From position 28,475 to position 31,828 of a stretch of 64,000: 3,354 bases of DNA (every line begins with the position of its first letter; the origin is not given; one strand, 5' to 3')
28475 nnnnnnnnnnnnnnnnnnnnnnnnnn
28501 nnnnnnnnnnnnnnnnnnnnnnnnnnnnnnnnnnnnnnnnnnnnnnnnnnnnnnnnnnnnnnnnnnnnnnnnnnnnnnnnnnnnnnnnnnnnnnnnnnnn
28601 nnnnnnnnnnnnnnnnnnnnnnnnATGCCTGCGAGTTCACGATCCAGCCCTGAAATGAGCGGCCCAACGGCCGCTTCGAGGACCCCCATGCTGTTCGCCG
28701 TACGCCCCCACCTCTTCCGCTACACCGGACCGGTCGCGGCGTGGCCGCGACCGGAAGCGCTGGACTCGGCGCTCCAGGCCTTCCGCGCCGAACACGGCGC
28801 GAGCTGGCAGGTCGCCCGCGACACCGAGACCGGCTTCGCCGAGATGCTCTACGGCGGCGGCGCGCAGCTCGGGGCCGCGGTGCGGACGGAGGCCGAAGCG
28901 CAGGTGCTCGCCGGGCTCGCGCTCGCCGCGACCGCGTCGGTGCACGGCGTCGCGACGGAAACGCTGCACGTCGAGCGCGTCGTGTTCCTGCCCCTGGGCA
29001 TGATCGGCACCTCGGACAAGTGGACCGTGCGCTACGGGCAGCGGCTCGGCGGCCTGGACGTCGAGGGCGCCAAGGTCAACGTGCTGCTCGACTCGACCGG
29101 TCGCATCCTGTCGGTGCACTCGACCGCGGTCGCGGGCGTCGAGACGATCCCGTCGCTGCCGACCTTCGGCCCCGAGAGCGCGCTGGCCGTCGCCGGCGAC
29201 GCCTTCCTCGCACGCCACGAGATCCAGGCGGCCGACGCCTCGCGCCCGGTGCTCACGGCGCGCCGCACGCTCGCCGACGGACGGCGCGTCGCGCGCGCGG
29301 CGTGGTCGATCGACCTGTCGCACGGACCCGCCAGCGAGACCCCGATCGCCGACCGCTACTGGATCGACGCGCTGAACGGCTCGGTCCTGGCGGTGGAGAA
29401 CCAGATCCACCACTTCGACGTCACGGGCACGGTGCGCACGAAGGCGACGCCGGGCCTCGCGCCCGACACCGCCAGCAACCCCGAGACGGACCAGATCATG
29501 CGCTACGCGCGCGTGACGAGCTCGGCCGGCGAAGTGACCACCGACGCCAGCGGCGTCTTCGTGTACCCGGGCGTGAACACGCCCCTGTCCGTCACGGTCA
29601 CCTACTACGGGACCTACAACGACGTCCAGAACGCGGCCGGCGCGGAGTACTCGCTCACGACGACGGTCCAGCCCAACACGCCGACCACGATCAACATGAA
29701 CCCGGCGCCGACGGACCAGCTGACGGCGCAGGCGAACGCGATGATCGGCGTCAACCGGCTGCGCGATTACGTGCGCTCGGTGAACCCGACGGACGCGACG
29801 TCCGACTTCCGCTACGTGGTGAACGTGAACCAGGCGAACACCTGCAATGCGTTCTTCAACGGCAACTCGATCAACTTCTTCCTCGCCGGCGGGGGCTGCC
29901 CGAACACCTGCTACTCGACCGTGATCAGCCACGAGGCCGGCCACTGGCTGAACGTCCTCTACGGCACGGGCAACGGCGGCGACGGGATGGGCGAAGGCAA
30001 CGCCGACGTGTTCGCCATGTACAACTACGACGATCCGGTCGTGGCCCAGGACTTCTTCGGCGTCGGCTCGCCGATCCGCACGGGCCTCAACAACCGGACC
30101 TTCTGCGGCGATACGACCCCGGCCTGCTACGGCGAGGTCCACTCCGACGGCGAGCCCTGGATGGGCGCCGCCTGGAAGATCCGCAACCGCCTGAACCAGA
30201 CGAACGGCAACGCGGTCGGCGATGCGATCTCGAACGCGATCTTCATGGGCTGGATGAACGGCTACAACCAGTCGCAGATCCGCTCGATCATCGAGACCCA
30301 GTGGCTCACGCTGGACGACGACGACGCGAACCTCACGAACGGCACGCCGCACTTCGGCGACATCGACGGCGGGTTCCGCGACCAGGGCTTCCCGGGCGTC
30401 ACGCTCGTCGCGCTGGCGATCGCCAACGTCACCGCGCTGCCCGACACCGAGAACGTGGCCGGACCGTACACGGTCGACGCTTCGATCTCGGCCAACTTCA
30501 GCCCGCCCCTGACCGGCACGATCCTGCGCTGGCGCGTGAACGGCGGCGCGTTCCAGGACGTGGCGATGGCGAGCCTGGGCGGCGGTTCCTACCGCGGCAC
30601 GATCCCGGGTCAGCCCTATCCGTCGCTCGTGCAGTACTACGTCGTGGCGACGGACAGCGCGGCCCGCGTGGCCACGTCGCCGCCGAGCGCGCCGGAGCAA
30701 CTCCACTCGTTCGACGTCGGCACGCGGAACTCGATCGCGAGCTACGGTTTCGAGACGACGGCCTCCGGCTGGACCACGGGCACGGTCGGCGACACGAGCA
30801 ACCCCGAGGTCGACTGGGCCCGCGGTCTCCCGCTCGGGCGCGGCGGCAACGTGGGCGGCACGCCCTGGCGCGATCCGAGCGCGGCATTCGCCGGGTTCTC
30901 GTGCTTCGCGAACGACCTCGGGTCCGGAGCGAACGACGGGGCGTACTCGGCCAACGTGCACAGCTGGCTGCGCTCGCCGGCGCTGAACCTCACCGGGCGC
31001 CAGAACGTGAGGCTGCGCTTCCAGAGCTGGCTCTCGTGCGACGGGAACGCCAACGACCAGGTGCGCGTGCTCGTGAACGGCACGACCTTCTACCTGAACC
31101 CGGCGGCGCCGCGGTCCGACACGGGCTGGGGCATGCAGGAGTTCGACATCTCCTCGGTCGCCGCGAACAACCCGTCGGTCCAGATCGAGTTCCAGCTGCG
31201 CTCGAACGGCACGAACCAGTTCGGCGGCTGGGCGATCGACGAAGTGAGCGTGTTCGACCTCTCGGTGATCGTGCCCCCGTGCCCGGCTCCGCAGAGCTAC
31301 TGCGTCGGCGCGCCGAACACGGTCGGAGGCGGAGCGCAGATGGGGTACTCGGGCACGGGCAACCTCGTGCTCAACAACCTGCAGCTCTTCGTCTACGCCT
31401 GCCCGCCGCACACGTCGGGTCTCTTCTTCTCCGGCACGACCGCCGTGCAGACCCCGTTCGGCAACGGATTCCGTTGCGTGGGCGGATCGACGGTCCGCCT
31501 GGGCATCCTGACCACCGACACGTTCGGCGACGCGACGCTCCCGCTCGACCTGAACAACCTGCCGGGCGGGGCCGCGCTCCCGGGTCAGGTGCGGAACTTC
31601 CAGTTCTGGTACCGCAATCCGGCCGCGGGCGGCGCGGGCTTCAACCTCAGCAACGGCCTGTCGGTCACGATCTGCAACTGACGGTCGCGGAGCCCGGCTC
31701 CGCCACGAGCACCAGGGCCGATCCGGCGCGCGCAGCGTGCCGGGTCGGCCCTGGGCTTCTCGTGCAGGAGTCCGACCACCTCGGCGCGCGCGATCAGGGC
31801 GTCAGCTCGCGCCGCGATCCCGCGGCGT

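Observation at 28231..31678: Shared Cys-containing C-terminal domain on two adjacent, otherwise unrelated secreted proteins (subtype A)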

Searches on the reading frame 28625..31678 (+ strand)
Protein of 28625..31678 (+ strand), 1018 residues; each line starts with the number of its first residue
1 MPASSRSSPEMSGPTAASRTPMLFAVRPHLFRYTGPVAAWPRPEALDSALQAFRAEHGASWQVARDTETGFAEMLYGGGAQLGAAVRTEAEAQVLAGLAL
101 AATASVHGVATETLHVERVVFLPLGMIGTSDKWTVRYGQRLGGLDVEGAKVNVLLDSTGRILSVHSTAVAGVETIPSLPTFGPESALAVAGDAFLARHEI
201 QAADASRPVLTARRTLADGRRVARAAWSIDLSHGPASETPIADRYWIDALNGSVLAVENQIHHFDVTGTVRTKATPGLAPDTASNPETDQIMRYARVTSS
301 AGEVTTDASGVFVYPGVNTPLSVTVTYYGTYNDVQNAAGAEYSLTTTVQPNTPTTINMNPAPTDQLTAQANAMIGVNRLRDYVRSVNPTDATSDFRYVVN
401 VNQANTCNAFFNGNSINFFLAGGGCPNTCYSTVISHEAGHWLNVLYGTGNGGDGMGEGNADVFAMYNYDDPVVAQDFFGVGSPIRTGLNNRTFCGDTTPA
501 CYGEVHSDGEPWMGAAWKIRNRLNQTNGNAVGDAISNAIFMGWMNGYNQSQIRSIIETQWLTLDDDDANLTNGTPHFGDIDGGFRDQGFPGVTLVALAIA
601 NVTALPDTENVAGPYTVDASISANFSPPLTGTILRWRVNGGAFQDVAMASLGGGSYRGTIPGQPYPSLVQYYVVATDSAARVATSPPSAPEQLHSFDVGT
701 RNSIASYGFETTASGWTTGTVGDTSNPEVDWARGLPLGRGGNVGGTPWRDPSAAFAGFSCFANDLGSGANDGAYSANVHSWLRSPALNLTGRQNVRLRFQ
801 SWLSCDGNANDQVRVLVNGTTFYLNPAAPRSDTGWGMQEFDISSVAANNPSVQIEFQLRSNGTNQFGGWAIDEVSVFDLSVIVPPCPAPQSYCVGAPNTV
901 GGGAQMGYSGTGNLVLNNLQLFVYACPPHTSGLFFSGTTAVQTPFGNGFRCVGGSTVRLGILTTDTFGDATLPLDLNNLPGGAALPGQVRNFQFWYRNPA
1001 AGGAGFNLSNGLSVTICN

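Call 3: search_protein_families(library=pfam, proteins=[window:28625-31678:+], max_evalue=0.01)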
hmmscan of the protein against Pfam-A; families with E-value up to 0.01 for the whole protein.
window:28625-31678:+ (1018 aa): 1 family
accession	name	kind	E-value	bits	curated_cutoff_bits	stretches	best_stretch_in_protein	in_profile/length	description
PF07504.19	FTP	-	0.00011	22.4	21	1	135-166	18-49/51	Fungalysin/Thermolysin Propeptide Motif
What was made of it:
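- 28688..31681 (+): Gene for the HEXXH metalloprotease with an FTP propeptide. Alternative starts are 28625 and 28655. None gives an obvious signal peptide. PF07504 FTP, E=1.1e-4 (call 3).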

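Call 4: search_protein_families(library=ncbifam, proteins=[window:28625-31678:+], max_evalue=0.01)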
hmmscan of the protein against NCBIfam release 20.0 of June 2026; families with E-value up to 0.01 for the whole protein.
window:28625-31678:+ (1018 aa): 1 family
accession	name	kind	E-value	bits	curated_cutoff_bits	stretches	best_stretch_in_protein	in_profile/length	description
NF038128.1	choice_anch_J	domain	9.4e-05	22.7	30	1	767-876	50-162/162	choice-of-anchor J domain-containing protein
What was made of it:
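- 30764..31291 (+): Pre-tail domain of the protease (MAM-like / choice-of-anchor-J-like). NF038128 choice_anch_J, 22.7 bits, below its cutoff of 30 (call 4).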

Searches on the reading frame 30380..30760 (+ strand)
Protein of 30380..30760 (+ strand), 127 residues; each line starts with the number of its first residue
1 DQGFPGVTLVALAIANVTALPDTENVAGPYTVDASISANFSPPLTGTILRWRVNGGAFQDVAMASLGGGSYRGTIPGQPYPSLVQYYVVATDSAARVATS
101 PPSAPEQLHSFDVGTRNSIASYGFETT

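Call 64: search_protein_families(library=pfam, proteins=[window:30380-30760:+], max_evalue=1)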
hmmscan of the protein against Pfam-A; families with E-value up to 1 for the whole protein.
window:30380-30760:+ (127 aa): 1 family
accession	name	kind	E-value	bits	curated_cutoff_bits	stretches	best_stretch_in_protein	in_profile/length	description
PF22184.2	CBM_56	-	0.0024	18.5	27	1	35-87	10-63/75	Carbohydrate binding module family 56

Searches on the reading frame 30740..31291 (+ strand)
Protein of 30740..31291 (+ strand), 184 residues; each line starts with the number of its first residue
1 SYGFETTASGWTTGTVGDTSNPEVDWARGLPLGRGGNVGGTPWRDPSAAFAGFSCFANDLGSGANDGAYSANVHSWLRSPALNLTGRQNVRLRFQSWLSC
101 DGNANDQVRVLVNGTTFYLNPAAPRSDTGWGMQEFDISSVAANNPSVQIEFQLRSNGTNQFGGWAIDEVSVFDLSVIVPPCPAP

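Call 64: search_protein_families(library=pfam, proteins=[window:30740-31291:+], max_evalue=1)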
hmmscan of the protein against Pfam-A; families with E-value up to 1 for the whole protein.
window:30740-31291:+ (184 aa): 2 families
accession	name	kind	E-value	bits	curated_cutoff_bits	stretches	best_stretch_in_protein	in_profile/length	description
PF20773.4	InhA-like_MAM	-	0.067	13.1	26.9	0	124-171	115-162/191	Immune inhibitor A-like, MAM domain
PF17829.7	GH115_C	-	0.12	12.6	24.1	1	85-177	67-158/172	Glycosyl hydrolase family 115 C-terminal domain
